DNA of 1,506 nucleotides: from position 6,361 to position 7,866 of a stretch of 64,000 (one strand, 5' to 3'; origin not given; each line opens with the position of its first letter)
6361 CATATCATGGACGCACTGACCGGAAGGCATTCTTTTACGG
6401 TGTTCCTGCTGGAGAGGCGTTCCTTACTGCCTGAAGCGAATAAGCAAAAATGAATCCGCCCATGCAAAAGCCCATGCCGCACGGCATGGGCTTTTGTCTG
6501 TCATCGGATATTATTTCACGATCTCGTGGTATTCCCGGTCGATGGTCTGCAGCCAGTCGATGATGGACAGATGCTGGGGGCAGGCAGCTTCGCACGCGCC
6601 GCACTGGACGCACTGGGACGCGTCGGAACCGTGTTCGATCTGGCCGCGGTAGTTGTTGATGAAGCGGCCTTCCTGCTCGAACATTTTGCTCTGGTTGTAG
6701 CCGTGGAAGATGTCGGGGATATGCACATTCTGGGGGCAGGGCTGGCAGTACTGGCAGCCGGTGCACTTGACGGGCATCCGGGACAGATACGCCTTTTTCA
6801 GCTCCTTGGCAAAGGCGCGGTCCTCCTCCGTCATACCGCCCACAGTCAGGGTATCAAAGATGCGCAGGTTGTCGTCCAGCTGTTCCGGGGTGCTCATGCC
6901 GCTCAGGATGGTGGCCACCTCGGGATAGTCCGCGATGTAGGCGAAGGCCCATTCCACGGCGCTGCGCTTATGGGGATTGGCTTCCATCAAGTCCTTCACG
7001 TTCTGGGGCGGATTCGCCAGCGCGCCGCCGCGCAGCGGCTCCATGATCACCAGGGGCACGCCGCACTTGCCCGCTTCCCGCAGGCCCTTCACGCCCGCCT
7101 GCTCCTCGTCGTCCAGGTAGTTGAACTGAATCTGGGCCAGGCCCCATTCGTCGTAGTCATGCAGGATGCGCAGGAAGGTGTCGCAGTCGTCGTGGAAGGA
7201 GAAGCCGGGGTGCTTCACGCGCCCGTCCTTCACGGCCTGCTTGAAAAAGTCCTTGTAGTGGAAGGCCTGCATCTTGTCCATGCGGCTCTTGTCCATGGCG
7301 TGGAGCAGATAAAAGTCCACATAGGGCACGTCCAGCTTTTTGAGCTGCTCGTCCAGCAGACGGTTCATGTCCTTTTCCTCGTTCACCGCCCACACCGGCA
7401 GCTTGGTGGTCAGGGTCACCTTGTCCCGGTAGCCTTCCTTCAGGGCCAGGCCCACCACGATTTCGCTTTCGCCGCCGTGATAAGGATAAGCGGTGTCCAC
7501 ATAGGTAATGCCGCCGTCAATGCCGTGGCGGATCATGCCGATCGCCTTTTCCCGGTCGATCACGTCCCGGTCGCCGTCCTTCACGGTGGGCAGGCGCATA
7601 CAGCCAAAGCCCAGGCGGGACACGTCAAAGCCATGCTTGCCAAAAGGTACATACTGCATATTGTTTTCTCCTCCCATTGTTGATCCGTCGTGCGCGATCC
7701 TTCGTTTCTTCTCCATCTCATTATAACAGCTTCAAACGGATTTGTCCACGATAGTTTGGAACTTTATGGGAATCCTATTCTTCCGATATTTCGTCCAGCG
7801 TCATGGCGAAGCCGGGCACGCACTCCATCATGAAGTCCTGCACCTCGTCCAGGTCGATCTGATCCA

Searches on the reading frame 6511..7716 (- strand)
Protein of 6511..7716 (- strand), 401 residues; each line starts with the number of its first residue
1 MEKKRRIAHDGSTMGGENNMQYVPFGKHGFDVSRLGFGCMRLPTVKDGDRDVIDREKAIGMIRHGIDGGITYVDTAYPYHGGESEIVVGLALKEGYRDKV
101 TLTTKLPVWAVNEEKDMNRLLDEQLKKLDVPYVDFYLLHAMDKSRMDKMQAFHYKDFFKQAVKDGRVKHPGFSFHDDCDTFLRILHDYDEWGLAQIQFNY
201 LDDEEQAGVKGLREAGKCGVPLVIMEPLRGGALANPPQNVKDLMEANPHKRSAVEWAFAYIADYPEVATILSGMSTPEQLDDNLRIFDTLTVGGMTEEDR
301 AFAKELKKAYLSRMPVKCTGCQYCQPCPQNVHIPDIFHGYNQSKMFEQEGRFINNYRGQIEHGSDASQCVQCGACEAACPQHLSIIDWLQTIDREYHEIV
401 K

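Call 27: search_protein_families(library=pfam, proteins=[window:6511-7716:-])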
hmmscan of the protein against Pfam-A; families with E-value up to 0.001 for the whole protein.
window:6511-7716:- (401 aa): 10 families
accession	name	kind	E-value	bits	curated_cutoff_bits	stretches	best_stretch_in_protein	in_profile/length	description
PF00248.27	Aldo_ket_red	-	8.1e-36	124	24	1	34-289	1-276/291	Aldo/keto reductase family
PF13187.11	Fer4_9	-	2.3e-10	40.8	27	1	317-382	1-50/52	4Fe-4S dicluster domain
PF13534.11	Fer4_17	-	1.5e-07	32.2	22.2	1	317-384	1-61/61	4Fe-4S dicluster domain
PF13183.11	Fer4_8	-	2.3e-06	28.5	27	1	317-382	4-67/68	4Fe-4S dicluster domain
PF00037.32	Fer4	-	2.7e-05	24.2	21.1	1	365-381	4-20/24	4Fe-4S binding domain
PF13237.11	Fer4_10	-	0.00013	22.3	25.5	0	313-380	4-53/53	4Fe-4S dicluster domain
PF12838.12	Fer4_7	-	0.00019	22.3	27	1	317-381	1-50/52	4Fe-4S dicluster domain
PF14697.11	Fer4_21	-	0.00034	21.1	35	0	365-382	4-22/59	4Fe-4S dicluster domain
PF12837.12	Fer4_6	-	0.00049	20.4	25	1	365-380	5-20/24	4Fe-4S binding domain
PF14691.11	Fer4_20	-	0.00091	19.5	25.8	0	361-395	16-52/113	Dihydroprymidine dehydrogenase domain II, 4Fe-4S cluster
